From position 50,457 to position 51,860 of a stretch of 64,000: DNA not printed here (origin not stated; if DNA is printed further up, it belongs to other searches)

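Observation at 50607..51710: TssK-like protein whose C-terminal head is replaced by a zinc ribbon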

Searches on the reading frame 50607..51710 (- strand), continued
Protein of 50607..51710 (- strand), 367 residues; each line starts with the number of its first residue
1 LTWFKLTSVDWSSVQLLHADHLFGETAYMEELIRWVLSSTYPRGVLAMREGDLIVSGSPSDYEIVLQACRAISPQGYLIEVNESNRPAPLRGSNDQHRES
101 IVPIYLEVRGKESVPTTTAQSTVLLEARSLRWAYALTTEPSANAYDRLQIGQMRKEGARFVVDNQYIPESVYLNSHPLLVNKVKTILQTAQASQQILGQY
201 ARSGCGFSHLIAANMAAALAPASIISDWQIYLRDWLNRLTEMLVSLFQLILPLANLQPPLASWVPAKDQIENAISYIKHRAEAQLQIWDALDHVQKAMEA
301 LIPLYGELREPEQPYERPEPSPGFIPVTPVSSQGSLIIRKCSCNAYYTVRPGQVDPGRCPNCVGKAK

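Call 74: search_protein_families(library=pfam, proteins=[P0048, P0057, P0058, P0044, P0046, P0020, P0011, P0005, P0003], max_evalue=1)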
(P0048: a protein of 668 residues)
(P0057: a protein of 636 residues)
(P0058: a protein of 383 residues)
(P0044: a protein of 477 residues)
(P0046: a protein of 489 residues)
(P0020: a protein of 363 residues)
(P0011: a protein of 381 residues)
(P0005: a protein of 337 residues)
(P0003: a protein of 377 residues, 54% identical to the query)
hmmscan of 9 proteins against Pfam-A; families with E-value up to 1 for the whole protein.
P0048 (668 aa): 11 families
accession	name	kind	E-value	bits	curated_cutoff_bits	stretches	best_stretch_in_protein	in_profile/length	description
PF14311.12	DUF4379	-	6e-37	126.1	24.5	10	538-575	20-55/56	Probable Treble clef zinc finger domain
PF14163.11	SieB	-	4.2e-05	23.6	26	0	258-291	64-97/147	Super-infection exclusion protein B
PF18551.6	TackOD1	-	0.00053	20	32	0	348-391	98-141/188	Thaumarchaeal output domain 1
PF03392.18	OS-D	-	0.001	19.6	25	1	288-350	24-88/93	Insect pheromone-binding family, A10/OS-D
PF22353.1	PF1197-like_C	-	0.0026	17.9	27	0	281-296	22-37/50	NAD(P)H:rubredoxin oxidoreductase, C-terminal domain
PF23973.1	DUF7299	-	0.0035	17.8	27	0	325-354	33-62/77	Family of unknown function (DUF7299)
PF03488.19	Ins_beta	-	0.0046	17.4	21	0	90-124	17-48/48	Nematode insulin-related peptide beta type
PF11310.13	DUF3113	-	0.011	16.1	25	0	459-488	23-52/60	Protein of unknown function (DUF3113)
PF17577.7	ETM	-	0.11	13.5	27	1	573-615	35-73/109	ECORI-T site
PF09723.15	Zn_ribbon_8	-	0.36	11.3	34.4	0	615-643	10-40/41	Zinc ribbon domain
PF05031.18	NEAT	-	0.45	11.4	32.8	0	331-359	13-41/119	Iron Transport-associated domain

P0057 (636 aa): 1 family
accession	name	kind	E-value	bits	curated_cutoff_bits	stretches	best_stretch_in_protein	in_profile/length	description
PF05936.17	T6SS_VasE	-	1.4e-06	27.8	23.4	1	143-280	130-257/429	Bacterial Type VI secretion, VC_A0110, EvfL, ImpJ, VasE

P0058 (383 aa): 1 family
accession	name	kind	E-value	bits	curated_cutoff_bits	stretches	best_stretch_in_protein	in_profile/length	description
PF05936.17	T6SS_VasE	-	0.085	12.1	23.4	1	172-281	153-260/429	Bacterial Type VI secretion, VC_A0110, EvfL, ImpJ, VasE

P0044 (477 aa): 1 family
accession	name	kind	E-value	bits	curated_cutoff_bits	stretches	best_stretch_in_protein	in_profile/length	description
PF05936.17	T6SS_VasE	-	1.6e-06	27.6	23.4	2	141-199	139-197/429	Bacterial Type VI secretion, VC_A0110, EvfL, ImpJ, VasE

P0046 (489 aa): 3 families
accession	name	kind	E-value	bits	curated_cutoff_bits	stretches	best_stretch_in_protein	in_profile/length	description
PF05936.17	T6SS_VasE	-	1.2e-05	24.8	23.4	1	155-204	147-197/429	Bacterial Type VI secretion, VC_A0110, EvfL, ImpJ, VasE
PF00924.24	MS_channel_2nd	-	0.19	12.3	20.2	1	46-87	13-53/68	Mechanosensitive ion channel, beta-domain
PF00719.24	Pyrophosphatase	-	0.29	11.4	23.5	1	35-78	29-73/153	Inorganic pyrophosphatase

P0020 (363 aa): 1 family
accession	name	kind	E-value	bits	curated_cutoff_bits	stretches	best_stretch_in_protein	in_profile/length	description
PF05936.17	T6SS_VasE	-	6.6e-05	22.3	23.4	1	134-218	134-221/429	Bacterial Type VI secretion, VC_A0110, EvfL, ImpJ, VasE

P0011 (381 aa): 1 family
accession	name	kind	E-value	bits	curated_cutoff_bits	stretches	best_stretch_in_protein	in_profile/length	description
PF05936.17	T6SS_VasE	-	1.8e-06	27.4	23.4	1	138-212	142-220/429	Bacterial Type VI secretion, VC_A0110, EvfL, ImpJ, VasE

P0005 (337 aa): 1 family
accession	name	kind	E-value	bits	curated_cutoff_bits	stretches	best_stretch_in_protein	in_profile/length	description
PF05936.17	T6SS_VasE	-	0.00013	21.4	23.4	1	118-207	125-215/429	Bacterial Type VI secretion, VC_A0110, EvfL, ImpJ, VasE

P0003 (377 aa): 1 family
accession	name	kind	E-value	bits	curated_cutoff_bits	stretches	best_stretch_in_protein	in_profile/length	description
PF05936.17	T6SS_VasE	-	0.0055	16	23.4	1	135-214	139-223/429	Bacterial Type VI secretion, VC_A0110, EvfL, ImpJ, VasE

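Call 75: search_protein_families(library=ncbifam, proteins=[L006:2-2053:+, L006:2144-2572:+, L006:2775-4829:+, L006:6714-8384:+, L006:8384-9952:+, L006:11161-11655:+, L006:11672-14005:+, L006:13966-14907:+, L006:16907-18736:+, L006:18790-19941:+], max_evalue=1)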
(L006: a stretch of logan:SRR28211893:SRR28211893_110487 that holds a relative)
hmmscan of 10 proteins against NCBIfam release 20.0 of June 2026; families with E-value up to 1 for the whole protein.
L006:2-2053:+ (683 aa): 0 families

L006:2144-2572:+ (142 aa): 1 family
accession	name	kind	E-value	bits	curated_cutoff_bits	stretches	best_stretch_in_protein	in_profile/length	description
TIGR02241.1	TIGR02241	subfamily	0.018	14.9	62.4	1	49-92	69-116/141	conserved hypothetical phage tail region protein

L006:2775-4829:+ (684 aa): 4 families
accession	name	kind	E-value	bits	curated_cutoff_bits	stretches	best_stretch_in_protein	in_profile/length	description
TIGR03361.1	VI_Rhs_Vgr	subfamily_domain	1.5e-12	46.9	186.35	2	368-440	378-445/513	type VI secretion system tip protein TssI/VgrG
TIGR01646.1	vgr_GE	subfamily_domain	2.4e-11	43.3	121.8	2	351-442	345-433/480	type VI secretion system tip protein VgrG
NF033848.1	VgrG_rel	hypoth_equivalog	0.0061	14.9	275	1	354-429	378-442/547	VgrG-related protein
TIGR01644.1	phage_P2_V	subfamily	0.078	12.5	46.75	1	405-468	43-105/192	phage baseplate assembly protein V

L006:6714-8384:+ (556 aa): 0 families

L006:8384-9952:+ (522 aa): 0 families

L006:11161-11655:+ (164 aa): 0 families

L006:11672-14005:+ (777 aa): 1 family
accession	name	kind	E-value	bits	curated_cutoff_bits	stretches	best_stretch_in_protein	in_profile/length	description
NF052337.1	tail_tube_6XGR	equivalog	0.1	12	60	1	10-95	72-163/245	phage tail tube protein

L006:13966-14907:+ (313 aa): 1 family
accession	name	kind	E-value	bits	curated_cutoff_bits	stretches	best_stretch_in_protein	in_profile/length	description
NF002939.0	PRK03598.1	equivalog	0.089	11.9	393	1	196-226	221-250/332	secretion protein HlyD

L006:16907-18736:+ (609 aa): 26 families (the best 25 are shown)
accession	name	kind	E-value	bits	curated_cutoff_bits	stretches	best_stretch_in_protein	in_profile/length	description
NF008050.0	PRK10783.1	equivalog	3.9e-21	74.9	508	3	26-137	333-445/457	murein transglycosylase D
NF008096.1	PRK10838.1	equivalog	8.6e-18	64.8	186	1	341-456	69-177/189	bifunctional murein DD-endopeptidase/murein LD-carboxypeptidase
NF038345.1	wall_hydro_RipC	exception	2.4e-16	60.1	425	1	332-445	243-346/362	peptidoglycan hydrolase RipC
NF010495.0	PRK13914.1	equivalog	1.2e-15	57.5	647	1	340-458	366-475/481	invasion associated endopeptidase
NF040678.1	EntFM_CwpFM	equivalog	3.9e-12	45.9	720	1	335-459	307-426/430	enterotoxin EntFM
NF042931.1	SAG1386_EF1546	equivalog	1.2e-11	45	80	2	86-126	101-141/158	SAG1386/EF1546 family surface-associated protein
NF050804.1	CellDivDipMCaul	equivalog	1.6e-10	40.5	900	3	205-247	310-352/634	cell division endopeptidase DipM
NF041208.1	celldiv_DipM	equivalog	2e-10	40.5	740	2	204-265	184-243/419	cell division endopeptidase DipM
NF047755.1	LIC_10271_M23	exception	6.6e-10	39.1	180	2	92-137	22-67/207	LIC_10271 family cell wall hydrolase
NF033742.1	NlpC_p60_RipB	exception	2.7e-09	37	335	1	362-448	112-191/206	NlpC/P60 family peptidoglycan endopeptidase RipB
NF033743.1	NlpC_inact_RipD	exception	9.8e-08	31.7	215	1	363-448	91-167/181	NlpC/P60 family peptidoglycan-binding protein RipD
NF010723.1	PRK14125.1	equivalog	3.2e-07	30.2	60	0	88-113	26-51/87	cell division suppressor protein YneA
NF040883.1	amid_act_ActS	equivalog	6.3e-07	28.9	375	1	92-134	30-73/242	amidase activator ActS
TIGR02899.1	spore_safA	subfamily_domain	8.1e-07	28.9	67.85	1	99-137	1-40/44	SafA/ExsA family spore coat assembly protein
NF004974.0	PRK06347.1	equivalog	1.8e-06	27.3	701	1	129-234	333-436/592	1,4-beta-N-acetylmuramoylhydrolase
NF033741.1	NlpC_p60_RipA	exception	0.013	14.5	625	1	344-440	332-433/457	NlpC/P60 family peptidoglycan endopeptidase RipA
TIGR02219.1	phage_NlpC_fam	hypoth_equivalog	0.026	15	81.9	1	397-457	70-126/134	putative phage cell wall peptidase, NlpC/P60 family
NF046048.1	NlpC_P60_DIP1281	equivalog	0.058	12.2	517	1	364-439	497-564/587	DIP1281 family NlpC/P60 protein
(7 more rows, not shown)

L006:18790-19941:+ (383 aa): 1 family
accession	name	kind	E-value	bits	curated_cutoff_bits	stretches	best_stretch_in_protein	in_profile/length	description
NF053803.1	Tla1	equivalog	3.8e-10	39.8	200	1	18-148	10-148/245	toxin Tle1 chaperone Tla1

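Call 77: find_encoding_contigs(protein=P0012, flank=10000, max_places=2)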
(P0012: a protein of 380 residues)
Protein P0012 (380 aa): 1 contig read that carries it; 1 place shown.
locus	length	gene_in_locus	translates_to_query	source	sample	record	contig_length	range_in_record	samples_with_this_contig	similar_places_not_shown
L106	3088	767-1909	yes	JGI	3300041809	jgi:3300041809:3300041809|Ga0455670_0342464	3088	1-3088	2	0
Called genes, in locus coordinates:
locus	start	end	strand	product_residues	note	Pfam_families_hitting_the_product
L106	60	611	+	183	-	-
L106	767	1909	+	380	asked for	PF05936:T6SS_VasE (weak)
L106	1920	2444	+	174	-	-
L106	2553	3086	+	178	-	?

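Call 78: find_encoding_contigs(protein=P0017, flank=10000, max_places=2)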
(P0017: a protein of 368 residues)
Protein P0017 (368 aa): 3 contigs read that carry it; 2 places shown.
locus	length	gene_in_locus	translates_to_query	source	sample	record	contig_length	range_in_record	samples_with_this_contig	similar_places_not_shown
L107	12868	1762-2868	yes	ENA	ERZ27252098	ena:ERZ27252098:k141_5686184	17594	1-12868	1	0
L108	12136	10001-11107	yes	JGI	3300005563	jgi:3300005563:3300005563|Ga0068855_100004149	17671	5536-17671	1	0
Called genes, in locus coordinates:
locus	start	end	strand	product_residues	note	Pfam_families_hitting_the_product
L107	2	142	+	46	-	?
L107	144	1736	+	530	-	-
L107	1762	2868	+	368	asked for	PF05936:T6SS_VasE (weak)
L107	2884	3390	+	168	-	-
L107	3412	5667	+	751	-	-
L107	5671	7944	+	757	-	-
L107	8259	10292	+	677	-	PF00656:Peptidase_C14, PF14326:DUF4384 (weak)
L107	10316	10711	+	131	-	PF05488:PAAR_motif (weak)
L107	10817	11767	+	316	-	PF13503:DUF4123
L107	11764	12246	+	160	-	-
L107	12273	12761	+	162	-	-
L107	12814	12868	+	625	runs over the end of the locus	PF00012:HSP70, PF06723:MreB_Mbl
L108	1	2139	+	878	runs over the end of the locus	-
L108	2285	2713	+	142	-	-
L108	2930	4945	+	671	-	PF05954:Phage_GPD, PF04717:Phage_base_V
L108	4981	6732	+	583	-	PF00069:Pkinase, PF07714:PK_Tyr_Ser-Thr (weak), PF03781:FGE-sulfatase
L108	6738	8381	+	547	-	-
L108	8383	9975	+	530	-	-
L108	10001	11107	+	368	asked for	PF05936:T6SS_VasE (weak)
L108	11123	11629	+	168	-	-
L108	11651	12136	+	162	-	?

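Call 81: search_solved_structures(query=A6, max_evalue=10)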
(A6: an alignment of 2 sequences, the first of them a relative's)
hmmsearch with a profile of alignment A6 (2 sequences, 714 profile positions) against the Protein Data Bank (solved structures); distinct sequences matched with E-value up to 10: 10.
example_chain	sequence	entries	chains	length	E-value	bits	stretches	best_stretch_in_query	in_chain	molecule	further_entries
3r0s_A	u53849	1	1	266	0.55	11.7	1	363-446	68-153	Acyl-[acyl-carrier-protein]--UDP-N-acetylglucosamine O-acyltransferase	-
1jrl_A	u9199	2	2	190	1.2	10.6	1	29-65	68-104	Acyl-CoA Thioesterase I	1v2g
5cow_A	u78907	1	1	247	1.2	10.6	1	524-585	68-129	Putative uncharacterized protein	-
5cv3_A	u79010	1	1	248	1.2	10.6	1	524-585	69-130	Putative uncharacterized protein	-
6lfb_A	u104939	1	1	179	1.4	10.3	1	29-62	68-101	Acyl-CoA thioesterase I also functions as protease I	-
9ge8_T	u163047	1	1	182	1.4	10.3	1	29-62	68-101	Thioesterase 1/protease 1/lysophospholipase L1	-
6lfc_A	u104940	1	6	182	1.4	10.3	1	29-62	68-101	Acyl-CoA thioesterase I also functions as protease I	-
5tic_A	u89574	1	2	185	1.5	10.3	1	29-62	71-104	Acyl-CoA thioesterase I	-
5tid_A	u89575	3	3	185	1.5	10.3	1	29-62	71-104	Acyl-CoA thioesterase I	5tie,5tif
1ivn_A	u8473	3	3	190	1.5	10.2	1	29-62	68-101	Thioesterase I | Acyl-CoA thioesterase I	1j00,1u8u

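Call 82: search_solved_structures(query=A7, max_evalue=10)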
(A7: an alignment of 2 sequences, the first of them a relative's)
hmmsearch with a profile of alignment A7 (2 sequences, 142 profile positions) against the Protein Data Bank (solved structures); distinct sequences matched with E-value up to 10: 1.
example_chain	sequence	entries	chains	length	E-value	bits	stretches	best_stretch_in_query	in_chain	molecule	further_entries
7r7b_A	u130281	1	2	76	1.2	12.4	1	17-50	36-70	Ferrous iron transport protein B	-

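Call 93: fold_search(model_id=the predicted structure, library=viral)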
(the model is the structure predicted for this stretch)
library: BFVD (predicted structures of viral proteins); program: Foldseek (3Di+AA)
matches with E <= 10: 464; with E <= 0.001: 3
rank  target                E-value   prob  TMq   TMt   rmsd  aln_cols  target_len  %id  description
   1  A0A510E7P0            4.5e-05  1.00  0.23  0.08  28.1       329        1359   12  (no name in the UniProt tables at hand)
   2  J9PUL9                5.9e-04  1.00  0.25  0.07   6.9       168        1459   15  Putative tail fiber protein [Bacillus phage BCD7]
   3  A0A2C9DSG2            8.1e-04  0.54  0.14  0.13  28.9       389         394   14  Uncharacterized protein [Western grey kangaroopox virus]
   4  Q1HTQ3                3.3e-02  0.77  0.27  0.29  17.1       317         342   11  Leukocyte surface antigen CD47 [Squirrelpox virus]
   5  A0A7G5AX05            4.5e-02  0.15  0.15  0.09  19.7       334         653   11  MC006L [Molluscum contagiosum virus subtype 1]
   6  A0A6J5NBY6            8.0e-02  0.30  0.13  0.13  19.3       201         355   14  Uncharacterized protein [uncultured Caudovirales phage]
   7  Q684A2                8.5e-02  0.91  0.17  0.44  12.5       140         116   12  (no name in the UniProt tables at hand)
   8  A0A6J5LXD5            2.0e-01  0.38  0.16  0.14  21.0       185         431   17  Uncharacterized protein [uncultured Caudovirales phage]
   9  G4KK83                2.1e-01  0.57  0.20  0.15   8.3       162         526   13  (no name in the UniProt tables at hand)
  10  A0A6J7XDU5            2.1e-01  0.09  0.14  0.15  16.0       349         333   13  Prohead protease [uncultured Caudovirales phage]
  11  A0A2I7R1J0            2.2e-01  0.63  0.17  0.33   6.7       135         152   15  (no name in the UniProt tables at hand)
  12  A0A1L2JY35            2.3e-01  0.54  0.17  0.33  13.5       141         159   14  Uncharacterized protein [Aeribacillus phage AP45]
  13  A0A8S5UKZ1            2.3e-01  0.33  0.16  0.18   9.8       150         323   13  Uncharacterized protein [Siphoviridae sp. ctICF6]
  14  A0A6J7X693            2.3e-01  0.08  0.12  0.09  27.4       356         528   12  Uncharacterized protein [uncultured Caudovirales phage]
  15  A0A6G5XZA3            2.4e-01  0.44  0.18  0.23   9.2       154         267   14  (no name in the UniProt tables at hand)
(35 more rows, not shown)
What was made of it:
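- Closest known: Siphophage receptor-binding-protein shoulders. Same: There is a weak hit to a phage tail fibre (call 93).
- There is a weak Foldseek hit to a Bacillus phage tail fibre, E 5.9e-4 (call 93).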
